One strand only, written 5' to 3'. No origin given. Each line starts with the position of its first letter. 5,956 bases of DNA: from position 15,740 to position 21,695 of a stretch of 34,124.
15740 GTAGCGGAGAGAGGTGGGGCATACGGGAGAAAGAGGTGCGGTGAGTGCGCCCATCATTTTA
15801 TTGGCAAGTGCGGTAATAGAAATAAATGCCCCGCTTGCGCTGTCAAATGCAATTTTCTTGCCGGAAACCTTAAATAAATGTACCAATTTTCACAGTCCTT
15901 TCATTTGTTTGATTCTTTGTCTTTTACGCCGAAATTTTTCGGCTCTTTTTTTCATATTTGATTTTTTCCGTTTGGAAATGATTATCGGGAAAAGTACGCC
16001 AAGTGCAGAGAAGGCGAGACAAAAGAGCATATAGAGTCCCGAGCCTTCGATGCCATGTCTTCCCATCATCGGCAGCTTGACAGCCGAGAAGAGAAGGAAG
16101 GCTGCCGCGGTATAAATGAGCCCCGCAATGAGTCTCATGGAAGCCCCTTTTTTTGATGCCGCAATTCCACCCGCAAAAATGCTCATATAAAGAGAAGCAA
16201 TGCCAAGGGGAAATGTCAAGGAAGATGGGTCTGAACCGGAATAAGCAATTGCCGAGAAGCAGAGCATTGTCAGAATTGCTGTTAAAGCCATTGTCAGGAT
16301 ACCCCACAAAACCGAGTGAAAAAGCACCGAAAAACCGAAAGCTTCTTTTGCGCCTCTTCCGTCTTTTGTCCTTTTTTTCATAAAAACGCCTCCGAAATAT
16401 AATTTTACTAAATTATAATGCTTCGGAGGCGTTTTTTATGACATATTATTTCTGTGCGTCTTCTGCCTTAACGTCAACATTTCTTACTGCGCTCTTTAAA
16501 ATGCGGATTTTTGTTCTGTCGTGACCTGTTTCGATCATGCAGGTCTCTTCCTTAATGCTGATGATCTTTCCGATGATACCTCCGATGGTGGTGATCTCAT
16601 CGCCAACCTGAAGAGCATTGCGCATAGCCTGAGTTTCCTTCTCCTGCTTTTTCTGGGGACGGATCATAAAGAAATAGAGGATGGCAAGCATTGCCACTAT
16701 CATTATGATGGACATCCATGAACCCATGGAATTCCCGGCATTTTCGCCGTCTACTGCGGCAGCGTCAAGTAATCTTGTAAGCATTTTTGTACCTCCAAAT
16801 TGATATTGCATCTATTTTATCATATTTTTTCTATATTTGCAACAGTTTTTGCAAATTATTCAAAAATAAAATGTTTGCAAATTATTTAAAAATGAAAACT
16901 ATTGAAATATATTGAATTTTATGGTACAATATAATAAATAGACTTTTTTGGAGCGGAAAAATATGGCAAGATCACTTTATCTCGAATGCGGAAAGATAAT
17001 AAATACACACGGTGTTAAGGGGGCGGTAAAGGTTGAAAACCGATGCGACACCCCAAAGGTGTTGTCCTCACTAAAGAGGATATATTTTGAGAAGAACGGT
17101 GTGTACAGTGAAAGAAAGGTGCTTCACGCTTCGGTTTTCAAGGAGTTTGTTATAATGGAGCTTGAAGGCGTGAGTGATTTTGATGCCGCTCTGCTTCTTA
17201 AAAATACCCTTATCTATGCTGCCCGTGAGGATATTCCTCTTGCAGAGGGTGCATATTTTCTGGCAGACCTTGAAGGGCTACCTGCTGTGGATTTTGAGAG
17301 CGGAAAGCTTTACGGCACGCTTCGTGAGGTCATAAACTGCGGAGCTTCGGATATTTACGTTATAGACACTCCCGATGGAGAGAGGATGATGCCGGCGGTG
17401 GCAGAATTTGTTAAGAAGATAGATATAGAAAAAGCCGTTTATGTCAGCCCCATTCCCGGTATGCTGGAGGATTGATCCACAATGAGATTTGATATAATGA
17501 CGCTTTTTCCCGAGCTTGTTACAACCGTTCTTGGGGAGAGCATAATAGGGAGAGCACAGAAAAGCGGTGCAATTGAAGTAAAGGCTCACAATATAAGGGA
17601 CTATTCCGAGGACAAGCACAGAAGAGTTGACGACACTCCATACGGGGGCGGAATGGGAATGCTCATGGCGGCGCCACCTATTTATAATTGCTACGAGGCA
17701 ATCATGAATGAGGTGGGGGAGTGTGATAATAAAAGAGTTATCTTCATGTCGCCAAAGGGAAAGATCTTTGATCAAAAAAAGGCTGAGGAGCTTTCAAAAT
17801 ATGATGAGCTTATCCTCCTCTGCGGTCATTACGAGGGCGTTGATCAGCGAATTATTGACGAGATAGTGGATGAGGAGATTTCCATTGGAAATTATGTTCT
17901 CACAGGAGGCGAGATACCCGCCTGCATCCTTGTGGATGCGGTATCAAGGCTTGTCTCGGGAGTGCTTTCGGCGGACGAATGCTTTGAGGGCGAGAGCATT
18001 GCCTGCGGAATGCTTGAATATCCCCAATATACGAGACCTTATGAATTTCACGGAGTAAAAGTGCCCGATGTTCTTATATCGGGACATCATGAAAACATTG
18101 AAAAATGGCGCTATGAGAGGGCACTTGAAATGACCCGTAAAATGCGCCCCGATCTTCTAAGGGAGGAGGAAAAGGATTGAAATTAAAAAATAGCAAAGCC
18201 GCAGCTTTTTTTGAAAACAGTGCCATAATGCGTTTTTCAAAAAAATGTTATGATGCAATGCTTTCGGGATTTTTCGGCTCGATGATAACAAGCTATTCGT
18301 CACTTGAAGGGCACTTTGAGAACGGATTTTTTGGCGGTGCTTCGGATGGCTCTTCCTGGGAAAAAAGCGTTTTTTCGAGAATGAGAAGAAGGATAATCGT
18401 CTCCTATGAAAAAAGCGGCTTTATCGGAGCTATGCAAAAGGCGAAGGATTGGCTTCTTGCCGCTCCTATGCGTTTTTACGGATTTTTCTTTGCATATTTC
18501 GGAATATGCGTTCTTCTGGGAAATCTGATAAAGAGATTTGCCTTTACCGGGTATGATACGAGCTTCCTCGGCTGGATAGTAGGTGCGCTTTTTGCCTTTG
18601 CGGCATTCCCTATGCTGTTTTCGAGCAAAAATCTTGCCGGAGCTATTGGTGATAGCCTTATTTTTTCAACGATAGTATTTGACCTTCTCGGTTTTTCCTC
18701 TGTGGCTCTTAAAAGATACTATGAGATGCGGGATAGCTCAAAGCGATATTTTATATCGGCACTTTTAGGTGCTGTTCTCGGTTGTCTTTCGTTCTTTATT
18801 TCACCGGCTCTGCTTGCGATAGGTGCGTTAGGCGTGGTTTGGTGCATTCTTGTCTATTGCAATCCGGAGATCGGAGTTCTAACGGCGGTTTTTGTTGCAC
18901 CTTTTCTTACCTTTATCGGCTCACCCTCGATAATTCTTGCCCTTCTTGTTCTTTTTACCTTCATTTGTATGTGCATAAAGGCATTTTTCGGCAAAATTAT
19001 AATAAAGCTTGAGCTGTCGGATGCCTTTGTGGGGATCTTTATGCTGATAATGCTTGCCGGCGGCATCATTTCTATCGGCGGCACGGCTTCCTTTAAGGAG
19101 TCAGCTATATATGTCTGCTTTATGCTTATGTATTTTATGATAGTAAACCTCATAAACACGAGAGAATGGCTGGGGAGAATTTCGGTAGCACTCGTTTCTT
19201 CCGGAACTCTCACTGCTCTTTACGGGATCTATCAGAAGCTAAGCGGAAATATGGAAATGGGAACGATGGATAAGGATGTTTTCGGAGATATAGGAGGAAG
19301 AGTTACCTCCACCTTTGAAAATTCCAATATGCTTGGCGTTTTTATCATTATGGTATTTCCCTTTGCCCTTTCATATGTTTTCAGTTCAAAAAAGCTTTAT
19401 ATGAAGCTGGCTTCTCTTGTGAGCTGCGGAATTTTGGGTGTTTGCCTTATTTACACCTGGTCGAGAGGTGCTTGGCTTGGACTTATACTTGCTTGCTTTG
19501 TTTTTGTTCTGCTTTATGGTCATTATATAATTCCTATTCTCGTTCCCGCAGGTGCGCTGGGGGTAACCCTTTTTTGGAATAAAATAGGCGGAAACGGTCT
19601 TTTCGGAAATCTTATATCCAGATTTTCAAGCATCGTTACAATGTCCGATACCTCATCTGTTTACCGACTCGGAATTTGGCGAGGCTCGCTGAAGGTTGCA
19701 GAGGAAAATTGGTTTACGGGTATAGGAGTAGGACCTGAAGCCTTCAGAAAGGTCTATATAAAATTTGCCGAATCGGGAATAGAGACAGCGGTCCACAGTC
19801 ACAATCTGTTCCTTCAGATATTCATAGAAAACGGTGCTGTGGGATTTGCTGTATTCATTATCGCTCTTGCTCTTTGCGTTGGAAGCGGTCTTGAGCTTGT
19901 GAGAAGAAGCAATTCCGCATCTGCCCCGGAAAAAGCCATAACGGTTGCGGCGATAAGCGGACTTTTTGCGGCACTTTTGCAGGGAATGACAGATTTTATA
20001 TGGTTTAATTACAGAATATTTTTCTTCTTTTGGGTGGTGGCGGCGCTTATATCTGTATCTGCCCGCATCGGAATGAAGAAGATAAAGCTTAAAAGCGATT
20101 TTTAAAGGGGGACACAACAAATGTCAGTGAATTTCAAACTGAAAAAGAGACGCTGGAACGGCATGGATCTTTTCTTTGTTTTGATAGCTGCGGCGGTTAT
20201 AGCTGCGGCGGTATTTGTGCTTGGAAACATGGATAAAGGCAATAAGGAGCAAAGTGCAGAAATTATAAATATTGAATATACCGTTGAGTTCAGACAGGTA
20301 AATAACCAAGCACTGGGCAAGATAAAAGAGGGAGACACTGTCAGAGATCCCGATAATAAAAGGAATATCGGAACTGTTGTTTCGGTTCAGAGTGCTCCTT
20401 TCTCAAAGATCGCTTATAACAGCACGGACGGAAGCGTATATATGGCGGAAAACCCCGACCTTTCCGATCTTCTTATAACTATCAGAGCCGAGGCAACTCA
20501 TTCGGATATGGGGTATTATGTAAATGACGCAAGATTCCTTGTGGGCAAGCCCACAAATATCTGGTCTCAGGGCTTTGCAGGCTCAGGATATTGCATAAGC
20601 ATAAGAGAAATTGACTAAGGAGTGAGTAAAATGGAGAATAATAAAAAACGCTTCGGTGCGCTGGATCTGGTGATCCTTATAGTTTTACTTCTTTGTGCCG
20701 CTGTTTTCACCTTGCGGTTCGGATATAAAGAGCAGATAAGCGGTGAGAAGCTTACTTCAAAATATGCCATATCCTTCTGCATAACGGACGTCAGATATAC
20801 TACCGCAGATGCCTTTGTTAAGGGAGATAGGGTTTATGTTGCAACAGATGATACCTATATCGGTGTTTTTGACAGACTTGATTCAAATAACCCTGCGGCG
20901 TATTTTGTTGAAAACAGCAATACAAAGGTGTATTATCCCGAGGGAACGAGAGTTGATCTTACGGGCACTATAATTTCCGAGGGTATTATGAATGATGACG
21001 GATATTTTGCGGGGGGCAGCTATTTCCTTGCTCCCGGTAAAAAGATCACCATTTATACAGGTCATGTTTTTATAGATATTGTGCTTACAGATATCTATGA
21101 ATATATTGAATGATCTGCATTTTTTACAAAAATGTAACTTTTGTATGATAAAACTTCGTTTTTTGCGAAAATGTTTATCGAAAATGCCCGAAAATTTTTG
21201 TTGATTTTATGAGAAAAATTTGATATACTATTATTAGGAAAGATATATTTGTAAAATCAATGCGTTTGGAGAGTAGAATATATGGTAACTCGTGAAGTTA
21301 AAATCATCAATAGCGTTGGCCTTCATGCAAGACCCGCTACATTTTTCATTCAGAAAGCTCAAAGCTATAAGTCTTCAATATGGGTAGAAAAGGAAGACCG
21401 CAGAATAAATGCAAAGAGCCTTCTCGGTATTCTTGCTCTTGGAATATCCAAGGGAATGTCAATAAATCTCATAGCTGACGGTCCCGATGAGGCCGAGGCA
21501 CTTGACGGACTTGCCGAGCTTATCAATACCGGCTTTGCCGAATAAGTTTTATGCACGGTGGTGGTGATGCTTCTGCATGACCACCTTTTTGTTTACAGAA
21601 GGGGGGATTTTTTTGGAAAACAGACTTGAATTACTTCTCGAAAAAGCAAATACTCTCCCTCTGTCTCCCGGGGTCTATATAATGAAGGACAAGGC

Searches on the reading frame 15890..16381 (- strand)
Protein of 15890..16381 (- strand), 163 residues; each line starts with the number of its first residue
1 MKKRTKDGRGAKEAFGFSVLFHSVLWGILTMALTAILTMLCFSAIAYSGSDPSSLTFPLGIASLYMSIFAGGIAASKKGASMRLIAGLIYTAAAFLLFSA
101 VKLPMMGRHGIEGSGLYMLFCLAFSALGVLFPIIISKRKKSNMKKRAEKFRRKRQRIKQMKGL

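Call 45: search_protein_families(library=pfam, proteins=[window:15890-16381:-], max_evalue=0.001)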
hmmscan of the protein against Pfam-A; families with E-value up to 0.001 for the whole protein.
window:15890-16381:- (163 aa): 1 family
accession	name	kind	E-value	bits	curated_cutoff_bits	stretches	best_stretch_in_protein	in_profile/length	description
PF12670.12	DUF3792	-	1.7e-07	31.9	31.3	1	22-128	3-111/115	Protein of unknown function (DUF3792)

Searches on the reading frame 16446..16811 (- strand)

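Call 45: search_protein_families(library=pfam, proteins=[window:16446-16811:-], max_evalue=0.001)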
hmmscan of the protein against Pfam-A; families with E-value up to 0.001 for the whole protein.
window:16446-16811:- (121 aa): 1 family
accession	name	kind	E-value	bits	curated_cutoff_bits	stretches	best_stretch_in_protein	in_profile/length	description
PF02699.20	YajC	-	8e-30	103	28.2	1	33-110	1-77/78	Preprotein translocase subunit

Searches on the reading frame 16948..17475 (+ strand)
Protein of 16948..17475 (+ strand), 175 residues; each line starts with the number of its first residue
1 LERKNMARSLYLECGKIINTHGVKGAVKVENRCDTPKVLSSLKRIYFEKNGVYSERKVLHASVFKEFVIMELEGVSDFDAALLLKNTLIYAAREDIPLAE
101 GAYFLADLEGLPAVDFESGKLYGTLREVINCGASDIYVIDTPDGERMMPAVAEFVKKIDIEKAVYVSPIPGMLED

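Call 45: search_protein_families(library=pfam, proteins=[window:16948-17475:+], max_evalue=0.001)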
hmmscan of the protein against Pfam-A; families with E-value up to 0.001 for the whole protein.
window:16948-17475:+ (175 aa): 3 families
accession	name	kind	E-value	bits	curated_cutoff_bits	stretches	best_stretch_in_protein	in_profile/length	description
PF01782.24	RimM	-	7.1e-18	65.1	23.5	1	14-95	2-84/84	RimM N-terminal domain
PF24986.1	PRC_RimM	-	1.3e-08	34.8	27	1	107-167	3-64/69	RimM PRC barrel domain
PF05239.21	PRC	-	0.00011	22.5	21.2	1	101-146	2-47/78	PRC-barrel domain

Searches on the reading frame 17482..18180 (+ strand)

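Call 45: search_protein_families(library=pfam, proteins=[window:17482-18180:+], max_evalue=0.001)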
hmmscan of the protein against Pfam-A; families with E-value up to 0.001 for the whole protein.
window:17482-18180:+ (232 aa): 1 family
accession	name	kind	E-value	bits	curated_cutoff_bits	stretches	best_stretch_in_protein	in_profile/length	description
PF01746.26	tRNA_m1G_MT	-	4.4e-61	206.5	27.3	1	23-223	2-195/195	tRNA (Guanine-1)-methyltransferase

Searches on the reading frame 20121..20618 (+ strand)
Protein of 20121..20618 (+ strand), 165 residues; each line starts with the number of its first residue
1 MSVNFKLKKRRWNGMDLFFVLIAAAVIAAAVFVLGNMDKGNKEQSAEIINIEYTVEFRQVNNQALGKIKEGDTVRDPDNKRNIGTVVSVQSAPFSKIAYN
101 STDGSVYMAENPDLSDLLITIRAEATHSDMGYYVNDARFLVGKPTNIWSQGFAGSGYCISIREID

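Call 45: search_protein_families(library=pfam, proteins=[window:20121-20618:+], max_evalue=0.001)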
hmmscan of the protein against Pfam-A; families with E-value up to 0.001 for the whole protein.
window:20121-20618:+ (165 aa): 1 family
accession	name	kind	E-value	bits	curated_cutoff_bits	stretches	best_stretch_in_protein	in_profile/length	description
PF14221.11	DUF4330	-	8.9e-19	68.7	27.6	1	13-162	15-167/167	Domain of unknown function (DUF4330)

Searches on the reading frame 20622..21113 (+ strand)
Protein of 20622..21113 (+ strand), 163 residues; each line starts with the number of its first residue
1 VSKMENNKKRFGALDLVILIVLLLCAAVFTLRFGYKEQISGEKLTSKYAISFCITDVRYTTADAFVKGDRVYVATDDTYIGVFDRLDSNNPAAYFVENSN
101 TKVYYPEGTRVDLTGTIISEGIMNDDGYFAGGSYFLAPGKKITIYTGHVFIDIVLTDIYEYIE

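Call 46: search_protein_families(library=pfam, proteins=[window:20622-21113:+], max_evalue=0.001)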
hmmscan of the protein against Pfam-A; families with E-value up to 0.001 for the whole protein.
window:20622-21113:+ (163 aa): 1 family
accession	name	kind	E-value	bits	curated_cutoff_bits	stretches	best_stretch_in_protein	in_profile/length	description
PF14221.11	DUF4330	-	9.8e-05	23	27.6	1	11-147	14-155/167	Domain of unknown function (DUF4330)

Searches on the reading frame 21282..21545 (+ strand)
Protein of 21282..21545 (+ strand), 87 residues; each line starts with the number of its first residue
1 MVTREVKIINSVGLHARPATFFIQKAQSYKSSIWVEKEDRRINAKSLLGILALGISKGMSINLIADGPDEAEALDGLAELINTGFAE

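Call 46: search_protein_families(library=pfam, proteins=[window:21282-21545:+], max_evalue=0.001)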
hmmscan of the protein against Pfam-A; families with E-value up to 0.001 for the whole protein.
window:21282-21545:+ (87 aa): 1 family
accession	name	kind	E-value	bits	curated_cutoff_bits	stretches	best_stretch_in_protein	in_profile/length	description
PF00381.24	PTS-HPr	-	8.9e-31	106.2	23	1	2-82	1-80/81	PTS HPr component phosphorylation site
